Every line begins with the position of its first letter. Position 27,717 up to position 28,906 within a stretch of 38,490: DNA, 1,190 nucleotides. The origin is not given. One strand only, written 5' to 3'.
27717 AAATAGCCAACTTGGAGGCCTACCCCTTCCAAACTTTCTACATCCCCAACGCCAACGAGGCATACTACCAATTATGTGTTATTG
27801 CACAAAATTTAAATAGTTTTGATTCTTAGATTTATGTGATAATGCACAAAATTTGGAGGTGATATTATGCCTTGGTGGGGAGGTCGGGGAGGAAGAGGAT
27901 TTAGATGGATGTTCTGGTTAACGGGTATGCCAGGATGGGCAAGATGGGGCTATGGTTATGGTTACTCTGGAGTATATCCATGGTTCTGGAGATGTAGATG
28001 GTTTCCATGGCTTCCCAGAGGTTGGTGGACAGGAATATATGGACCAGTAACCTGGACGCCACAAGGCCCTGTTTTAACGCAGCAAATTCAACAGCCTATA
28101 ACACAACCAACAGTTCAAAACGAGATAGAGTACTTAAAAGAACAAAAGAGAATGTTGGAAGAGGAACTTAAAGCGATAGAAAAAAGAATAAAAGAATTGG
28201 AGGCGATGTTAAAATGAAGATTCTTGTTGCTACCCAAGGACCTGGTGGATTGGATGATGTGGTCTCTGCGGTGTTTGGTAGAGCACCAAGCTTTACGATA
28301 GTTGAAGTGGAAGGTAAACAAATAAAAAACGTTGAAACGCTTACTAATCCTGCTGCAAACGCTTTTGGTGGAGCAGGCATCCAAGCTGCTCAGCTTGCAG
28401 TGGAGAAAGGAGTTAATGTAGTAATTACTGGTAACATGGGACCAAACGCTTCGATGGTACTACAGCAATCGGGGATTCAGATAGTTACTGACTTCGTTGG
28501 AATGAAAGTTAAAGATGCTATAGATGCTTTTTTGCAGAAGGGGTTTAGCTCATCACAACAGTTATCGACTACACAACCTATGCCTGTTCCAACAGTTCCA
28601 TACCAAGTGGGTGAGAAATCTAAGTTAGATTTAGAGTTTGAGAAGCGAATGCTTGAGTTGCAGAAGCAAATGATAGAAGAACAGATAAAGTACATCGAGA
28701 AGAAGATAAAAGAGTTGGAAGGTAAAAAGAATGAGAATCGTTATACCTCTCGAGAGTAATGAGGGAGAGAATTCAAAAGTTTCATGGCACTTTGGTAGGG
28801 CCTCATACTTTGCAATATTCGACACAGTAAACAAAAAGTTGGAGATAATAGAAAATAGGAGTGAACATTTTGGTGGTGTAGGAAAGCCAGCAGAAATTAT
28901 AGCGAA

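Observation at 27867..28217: Extreme tryptophan-rich low-complexity protein (13 Trp in the first 63 residues) as first gene of the operon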

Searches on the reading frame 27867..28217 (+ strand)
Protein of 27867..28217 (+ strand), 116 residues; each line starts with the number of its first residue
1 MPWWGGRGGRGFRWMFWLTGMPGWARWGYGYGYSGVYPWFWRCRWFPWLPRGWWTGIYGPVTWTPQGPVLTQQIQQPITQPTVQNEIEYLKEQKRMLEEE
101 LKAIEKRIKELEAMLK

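Call 3: search_protein_families(library=pfam, proteins=[window:27867-28214:+], max_evalue=0.1)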
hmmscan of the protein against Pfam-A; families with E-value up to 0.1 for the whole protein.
window:27867-28214:+ (116 aa): 7 families
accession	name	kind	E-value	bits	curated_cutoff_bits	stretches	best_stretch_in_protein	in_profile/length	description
PF17253.7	DUF5320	-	4.8e-08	34.5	27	1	29-111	35-99/99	Family of unknown function (DUF5320)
PF01920.25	Prefoldin_2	-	0.002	18.5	27.6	1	67-115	52-99/106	Prefoldin subunit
PF07926.17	TPR_MLP1_2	-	0.0076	16.7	36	1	82-113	86-117/129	TPR/MLP1/MLP2-like protein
PF23991.1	DUF7310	-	0.037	14.9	40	1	86-114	24-52/83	Coiled-coil region of unknown function (DUF7310)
PF10779.14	XhlA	-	0.045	14.4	34.7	1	84-116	17-49/67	Haemolysin XhlA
PF13600.11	DUF4140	-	0.049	14.5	27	1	73-115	53-95/98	N-terminal domain of unknown function (DUF4140)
PF11180.13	DUF2968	-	0.085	12.9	27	1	72-113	135-176/180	Protein of unknown function (DUF2968)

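Call 4: search_protein_families(library=ncbifam, proteins=[window:27867-28214:+], max_evalue=0.1)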
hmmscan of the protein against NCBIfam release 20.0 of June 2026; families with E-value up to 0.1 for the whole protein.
window:27867-28214:+ (116 aa): 1 family
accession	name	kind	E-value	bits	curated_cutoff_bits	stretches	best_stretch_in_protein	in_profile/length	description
NF045487.1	ASRP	equivalog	0.0043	15.7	300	1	70-114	110-154/593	archaea-specific SMC-related protein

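Call 7: find_homologous_proteins(query=window:27867-28214:+, max_evalue=0.001)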
Query window:27867-28214:+ (116 aa): 49 proteins with E <= 0.001 among 65 candidates.
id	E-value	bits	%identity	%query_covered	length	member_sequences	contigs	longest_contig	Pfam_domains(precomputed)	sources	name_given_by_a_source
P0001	1.3e-64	234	93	88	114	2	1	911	PF17253.8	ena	-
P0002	2.8e-38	149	54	88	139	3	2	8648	PF17253.8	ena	-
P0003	6.2e-38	148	59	100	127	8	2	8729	-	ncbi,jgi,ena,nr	ncbi:MAG: hypothetical protein DRP00_03030 [Candidatus Aenigmatarchaeota archaeon]|nr:MAG: hypotheti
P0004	3.0e-37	146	69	85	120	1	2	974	-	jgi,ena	-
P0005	1.6e-36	143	60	100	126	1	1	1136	-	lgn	-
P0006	9.3e-36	141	64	97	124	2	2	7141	PF17253.8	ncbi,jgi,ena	-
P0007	1.3e-32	131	58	87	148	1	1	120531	-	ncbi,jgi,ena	-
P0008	7.0e-31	125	62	97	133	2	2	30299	-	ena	-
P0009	1.9e-30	123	55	88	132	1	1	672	PF17253.8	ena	-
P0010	2.4e-29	120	56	90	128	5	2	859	-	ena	-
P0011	3.0e-29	120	54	97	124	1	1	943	-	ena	-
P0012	6.1e-29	119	55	90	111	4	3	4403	-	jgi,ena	jgi:hypothetical protein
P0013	1.3e-28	118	58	84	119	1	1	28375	PF17253.8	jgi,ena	-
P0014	1.9e-27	114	51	88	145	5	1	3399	-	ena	-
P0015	5.9e-26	109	58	78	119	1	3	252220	-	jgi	jgi:hypothetical protein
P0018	4.8e-25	106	52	90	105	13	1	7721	-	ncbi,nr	ncbi:MAG: DUF5320 domain-containing protein [Candidatus Diapherotrites archaeon]|nr:DUF5320 domain-c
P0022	1.5e-22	98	59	90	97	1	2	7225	PF17253.8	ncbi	-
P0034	1.6e-10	59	49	64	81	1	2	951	PF17253.8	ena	-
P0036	8.8e-10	56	47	63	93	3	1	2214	PF17253.8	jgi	jgi:hypothetical protein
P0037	1.5e-8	52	46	71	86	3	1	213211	PF17253.8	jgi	-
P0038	4.8e-7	48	44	66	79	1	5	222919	PF17253.8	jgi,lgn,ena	-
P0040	9.8e-7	47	48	66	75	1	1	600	PF17253.8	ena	-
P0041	1.0e-5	43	40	66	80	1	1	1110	PF17253.8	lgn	-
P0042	2.1e-5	42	48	78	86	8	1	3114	PF17253.8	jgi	-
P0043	3.2e-5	42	44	82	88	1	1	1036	PF17253.8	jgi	jgi:hypothetical protein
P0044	7.6e-5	40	45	72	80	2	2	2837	PF17253.8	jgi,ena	-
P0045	1.5e-4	39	47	79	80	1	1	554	PF17253.8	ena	-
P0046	2.0e-4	39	46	69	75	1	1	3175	PF17253.8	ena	-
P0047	2.2e-4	39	45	90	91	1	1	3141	PF17253.8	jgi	-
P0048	4.2e-4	38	50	64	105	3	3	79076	PF17253.8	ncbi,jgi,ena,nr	ncbi:MAG: hypothetical protein DRO36_00065 [Candidatus Hecatellales archaeon]|nr:MAG: hypothetical p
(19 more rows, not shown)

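Call 11: find_related_loci(query=A1, collection=genome_contigs, flank=6000)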
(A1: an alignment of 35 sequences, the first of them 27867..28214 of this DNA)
Query A1 (116 aa) in genome_contigs; peptide patterns used: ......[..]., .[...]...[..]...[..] (x = any residue, [..] = any of these).
339 stretches matched a pattern; 193 encode a relative of the query (tblastn E <= 1e-3); the best 80 are kept; 80 distinct loci.
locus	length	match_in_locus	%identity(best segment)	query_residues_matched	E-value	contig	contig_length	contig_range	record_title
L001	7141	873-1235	64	1-112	1e-38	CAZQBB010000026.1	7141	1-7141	MAG TPA_asm: uncultured archaeon isolate binchicken_co6_14 genome assembly, contig: NODE_13672_length_7141_cov_3.830087,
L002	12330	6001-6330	58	16-116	5e-36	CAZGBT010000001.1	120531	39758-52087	MAG TPA_asm: uncultured archaeon isolate SRP141552_co1_15 genome assembly, contig: NODE_40_length_120531_cov_19.656737,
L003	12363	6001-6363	59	1-116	6e-35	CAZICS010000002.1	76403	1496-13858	MAG TPA_asm: uncultured archaeon isolate binchicken_co6_512 genome assembly, contig: NODE_124_length_76403_cov_17.189514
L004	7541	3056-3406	51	6-116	5e-34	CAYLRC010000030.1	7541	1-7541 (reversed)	MAG TPA_asm: Candidatus Woesearchaeota archaeon isolate binchicken_co6_450 genome assembly, contig: NODE_12666_length_75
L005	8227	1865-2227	59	1-116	7e-34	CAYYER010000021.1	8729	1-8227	MAG TPA_asm: uncultured archaeon isolate binchicken_co184_616 genome assembly, contig: NODE_16495_length_8729_cov_8.4930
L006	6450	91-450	49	9-116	1e-30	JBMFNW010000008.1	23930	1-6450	MAG: Candidatus Nanoarchaeia archaeon isolate KM4338-21 NODE_8_length_23930_cov_10.301094, whole genome shotgun sequence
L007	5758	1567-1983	46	1-112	2e-30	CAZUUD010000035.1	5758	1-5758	MAG TPA_asm: uncultured archaeon isolate SRP141552_co1_148 genome assembly, contig: NODE_7333_length_5758_cov_27.610907,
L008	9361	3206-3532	49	9-113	1e-28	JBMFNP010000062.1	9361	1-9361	MAG: Thermoplasmata archaeon isolate KM4338-14 NODE_62_length_9361_cov_16.102327, whole genome shotgun sequence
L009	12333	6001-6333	53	16-112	1e-28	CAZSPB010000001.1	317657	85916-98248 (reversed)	MAG TPA_asm: uncultured archaeon isolate binchicken_co6_169 genome assembly, contig: NODE_3_length_317657_cov_14.718824,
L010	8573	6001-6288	52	9-112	1e-28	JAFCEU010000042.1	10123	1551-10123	MAG: Candidatus Iainarchaeum archaeon isolate Meg22_1214_Bin_231 Meg22_1214_Bin_231_scaffold_57621, whole genome shotgun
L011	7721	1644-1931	52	9-112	4e-28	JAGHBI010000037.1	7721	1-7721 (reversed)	MAG: Candidatus Iainarchaeum archaeon isolate AUK252 PB_MBMC_206_c_000000000077, whole genome shotgun sequence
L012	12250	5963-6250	50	9-112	1e-27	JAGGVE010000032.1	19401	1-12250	MAG: Candidatus Iainarchaeum archaeon isolate AUK092 PB_MBMC_046_c_000000000006, whole genome shotgun sequence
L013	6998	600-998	42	15-114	6e-27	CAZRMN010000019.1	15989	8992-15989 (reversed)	MAG TPA_asm: uncultured archaeon isolate binchicken_co6_549 genome assembly, contig: NODE_3889_length_15989_cov_7.466236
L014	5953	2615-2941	58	18-114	1e-25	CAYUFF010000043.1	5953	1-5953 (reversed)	MAG TPA_asm: uncultured archaeon isolate SRP141559_co2_35 genome assembly, contig: NODE_1499_length_5953_cov_18.677179,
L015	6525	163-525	42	9-113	6e-25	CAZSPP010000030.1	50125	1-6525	MAG TPA_asm: uncultured archaeon isolate binchicken_co25_131 genome assembly, contig: k141_137825, whole genome shotgun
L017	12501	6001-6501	35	15-116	3e-22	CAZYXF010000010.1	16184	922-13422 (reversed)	MAG TPA_asm: uncultured archaeon isolate binchicken_co409_19 genome assembly, contig: NODE_341_length_16184_cov_12.92832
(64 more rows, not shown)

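Call 26: search_solved_structures(query=A1, max_evalue=1)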
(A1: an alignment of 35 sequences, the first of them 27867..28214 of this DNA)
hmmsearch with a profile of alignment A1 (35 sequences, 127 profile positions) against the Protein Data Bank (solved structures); distinct sequences matched with E-value up to 1: 242 (the best 60 are shown).
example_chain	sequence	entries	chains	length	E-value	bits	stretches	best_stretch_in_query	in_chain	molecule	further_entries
9tlt_A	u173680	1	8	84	0.0013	21.9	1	83-124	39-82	Sc-apCC-2-KLHL20-4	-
9tls_A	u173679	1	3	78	0.0037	20.4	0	91-121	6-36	Sc-apCC-2-KLHL20-3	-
8tvi_A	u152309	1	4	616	0.0062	19.7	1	85-124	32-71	Langya virus attachment glycoprotein G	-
6zrk_D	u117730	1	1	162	0.011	18.9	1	56-122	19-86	Hemagglutinin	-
6v46_B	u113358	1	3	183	0.015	18.4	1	57-122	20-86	Hemagglutinin HA2 chain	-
4wsr_A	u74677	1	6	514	0.032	17.4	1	55-122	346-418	Hemagglutinin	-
4wss_A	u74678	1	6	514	0.032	17.4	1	55-122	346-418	Hemagglutinin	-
3m6s_B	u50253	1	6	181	0.033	17.3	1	55-122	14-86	Hemagglutinin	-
9rgx_A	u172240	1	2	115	0.034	17.3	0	90-119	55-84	sc-apCC3-ACW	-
9mtg_B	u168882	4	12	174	0.034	17.3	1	55-121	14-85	Hemagglutinin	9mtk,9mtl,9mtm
7x6o_B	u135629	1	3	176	0.035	17.3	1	55-121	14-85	Hemagglutinin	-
6egn_A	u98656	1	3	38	0.036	17.2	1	92-125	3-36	Hg(II)(GRAND CoilSerL16CL19(DLE))3-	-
2zqm_A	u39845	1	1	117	0.037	17.2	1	80-121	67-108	Prefoldin beta subunit 1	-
9n5z_F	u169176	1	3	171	0.037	17.2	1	55-121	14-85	Hemagglutinin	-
5gjt_B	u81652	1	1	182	0.038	17.1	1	55-121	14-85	Hemagglutinin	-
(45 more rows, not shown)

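Call 35: predict_structure(alignment_id=A1)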
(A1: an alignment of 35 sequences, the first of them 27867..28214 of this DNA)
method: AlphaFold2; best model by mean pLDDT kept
length: 116 residues; sequences in the alignment: 35
mean_pLDDT: 57.8   pTM: 0.23
mean pLDDT of the five models: 57.8, 56.4, 53.9, 52.8, 45.2
residues with pLDDT >= 90: 0; 70-90: 22; 50-70: 62; < 50: 32
segments of 3 or more residues with pLDDT < 50: 1-14, 29-38, 76-81
pLDDT, mean of each block of 10 residues (from residue 1): 38 50 53 44 61 64 67 49 55 72 76 67
secondary structure, 60 per line:
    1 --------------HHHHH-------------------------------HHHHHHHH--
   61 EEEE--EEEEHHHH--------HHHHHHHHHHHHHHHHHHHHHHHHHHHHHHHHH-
elements in order: H15-19 H51-58 E61-64 E67-70 H71-74 H83-115

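Call 51: search_protein_families(library=pfam, proteins=[L017:7068-8396:+, L003:7071-8378:+], max_evalue=0.001)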
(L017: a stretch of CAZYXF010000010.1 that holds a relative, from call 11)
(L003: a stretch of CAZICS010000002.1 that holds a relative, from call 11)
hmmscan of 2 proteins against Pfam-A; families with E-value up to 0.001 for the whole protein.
L017:7068-8396:+ (443 aa): 3 families
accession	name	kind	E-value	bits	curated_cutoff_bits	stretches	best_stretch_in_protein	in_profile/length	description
PF01545.26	Cation_efflux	-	1.1e-43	149.8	26.6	1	14-206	1-197/198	Cation efflux family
PF16916.11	ZT_dimer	-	6.8e-17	61.7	26.7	1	213-289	3-78/78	Dimerisation domain of Zinc Transporter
PF02579.22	Nitro_FeMo-Co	-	2e-16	60.5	26.3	1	307-401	2-93/94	Dinitrogenase iron-molybdenum cofactor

L003:7071-8378:+ (436 aa): 3 families
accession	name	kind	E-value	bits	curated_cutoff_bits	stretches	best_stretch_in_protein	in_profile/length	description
PF01545.26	Cation_efflux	-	1.1e-44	153.1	26.6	1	20-208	6-198/198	Cation efflux family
PF16916.11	ZT_dimer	-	1.1e-18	67.4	26.7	1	213-290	2-78/78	Dimerisation domain of Zinc Transporter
PF02579.22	Nitro_FeMo-Co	-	4.4e-16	59.4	26.3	1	308-402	2-93/94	Dinitrogenase iron-molybdenum cofactor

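Call 53: predict_structure(alignment_id=A3)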
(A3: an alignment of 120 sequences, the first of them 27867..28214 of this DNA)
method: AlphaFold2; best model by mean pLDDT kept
length: 116 residues; sequences in the alignment: 120
mean_pLDDT: 61.5   pTM: 0.28
mean pLDDT of the five models: 61.5, 61.0, 58.3, 57.7, 49.8
residues with pLDDT >= 90: 1; 70-90: 30; 50-70: 60; < 50: 25
segments of 3 or more residues with pLDDT < 50: 1-9, 30-40, 76-79
pLDDT, mean of each block of 10 residues (from residue 1): 43 58 56 42 57 61 64 51 65 81 87 76
secondary structure, 60 per line:
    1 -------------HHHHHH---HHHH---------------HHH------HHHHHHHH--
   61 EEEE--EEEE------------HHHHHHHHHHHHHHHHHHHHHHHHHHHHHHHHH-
elements in order: H14-19 H23-26 H51-58 E61-64 E67-70 H83-115

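Call 59: find_encoding_contigs(protein=window:27867-28217:+, flank=2000, max_places=3)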
Protein window:27867-28217:+ (116 aa): no gene with exactly this product is on record in the collection.

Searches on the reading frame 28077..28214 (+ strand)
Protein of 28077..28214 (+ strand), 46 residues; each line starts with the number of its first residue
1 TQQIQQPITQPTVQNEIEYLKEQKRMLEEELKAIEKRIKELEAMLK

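Call 28: search_protein_families(library=pfam, proteins=[window:28077-28214:+], max_evalue=1)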
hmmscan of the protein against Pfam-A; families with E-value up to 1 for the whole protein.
seq(46 aa): 16 families
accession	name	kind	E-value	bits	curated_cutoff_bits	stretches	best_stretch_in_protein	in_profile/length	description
PF17253.7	DUF5320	-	1.6e-06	29.6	27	1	6-41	64-99/99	Family of unknown function (DUF5320)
PF07926.17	TPR_MLP1_2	-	0.0011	19.4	36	1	12-43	86-117/129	TPR/MLP1/MLP2-like protein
PF10779.14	XhlA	-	0.0039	17.8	34.7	1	14-46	17-49/67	Haemolysin XhlA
PF23991.1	DUF7310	-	0.0042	18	40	1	16-45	24-53/83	Coiled-coil region of unknown function (DUF7310)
PF07028.16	DUF1319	-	0.018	15.7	28.1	1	14-44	36-65/109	Protein of unknown function (DUF1319)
PF11180.13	DUF2968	-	0.021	14.8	27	1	3-43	136-176/180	Protein of unknown function (DUF2968)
PF01920.25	Prefoldin_2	-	0.022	15.2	27.6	1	9-45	63-99/106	Prefoldin subunit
PF13600.11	DUF4140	-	0.035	15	27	1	5-45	55-95/98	N-terminal domain of unknown function (DUF4140)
PF13864.11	Enkurin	-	0.035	15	23.6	1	11-42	58-89/92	Calmodulin-binding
PF09278.17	MerR-DNA-bind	-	0.039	15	25.4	1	22-45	36-59/65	MerR, DNA binding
PF03449.20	GreA_GreB_N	-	0.059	14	24.5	1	29-46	50-67/71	Transcription elongation factor, N-terminal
PF03961.19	FapA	-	0.11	12.5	31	1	7-43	148-184/272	Flagellar Assembly Protein A beta solenoid domain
PF07195.17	FliD_C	-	0.12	12.2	25.4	1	11-46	186-221/236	Flagellar hook-associated protein 2 C-terminus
PF05064.18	Nsp1_C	-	0.13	12.6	24.1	1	8-42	69-103/114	Nsp1-like C-terminal region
PF10018.14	Med4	-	0.22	11.6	26.9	1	9-45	23-59/190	Vitamin-D-receptor interacting Mediator subunit 4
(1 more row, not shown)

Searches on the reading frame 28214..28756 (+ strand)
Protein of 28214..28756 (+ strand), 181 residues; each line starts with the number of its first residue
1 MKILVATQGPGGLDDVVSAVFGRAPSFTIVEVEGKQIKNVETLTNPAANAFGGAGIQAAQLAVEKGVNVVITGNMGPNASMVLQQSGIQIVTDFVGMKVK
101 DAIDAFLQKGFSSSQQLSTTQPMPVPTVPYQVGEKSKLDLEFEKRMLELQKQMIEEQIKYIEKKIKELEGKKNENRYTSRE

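Call 3: search_protein_families(library=pfam, proteins=[window:28214-28756:+], max_evalue=0.1)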
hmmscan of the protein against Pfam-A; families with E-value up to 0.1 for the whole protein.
window:28214-28756:+ (181 aa): 5 families
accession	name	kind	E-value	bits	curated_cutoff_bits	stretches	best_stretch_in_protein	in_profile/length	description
PF02579.22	Nitro_FeMo-Co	-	1.5e-24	86.5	26.3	1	14-107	2-93/94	Dinitrogenase iron-molybdenum cofactor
PF17253.7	DUF5320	-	0.0069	18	27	1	132-168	63-99/99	Family of unknown function (DUF5320)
PF02277.22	DBI_PRT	-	0.012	15.4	22.6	1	34-77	120-163/329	Phosphoribosyltransferase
PF01784.24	DUF34_NIF3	-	0.031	14.3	23.4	1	50-91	175-216/256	Duf34/NIF3 (NGG1p interacting factor 3)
PF03793.24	PASTA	-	0.034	14.5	23.2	0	91-116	3-28/64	PASTA domain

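Call 4: search_protein_families(library=ncbifam, proteins=[window:28214-28756:+], max_evalue=0.1)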
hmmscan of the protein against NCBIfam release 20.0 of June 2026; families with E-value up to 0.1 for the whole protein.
window:28214-28756:+ (181 aa): 3 families
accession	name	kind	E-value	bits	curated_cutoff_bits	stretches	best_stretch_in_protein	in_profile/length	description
NF041136.1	MrpORP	equivalog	1.4e-12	47.6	450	1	14-109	273-363/365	iron-sulfur cluster carrier protein MrpORP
TIGR01290.1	nifB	equivalog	0.0016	17.3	343.65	1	3-106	332-437/441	nitrogenase cofactor biosynthesis protein NifB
NF002629.0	PRK02292.1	equivalog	0.074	12.8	184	0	136-175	64-103/192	V-type ATP synthase subunit E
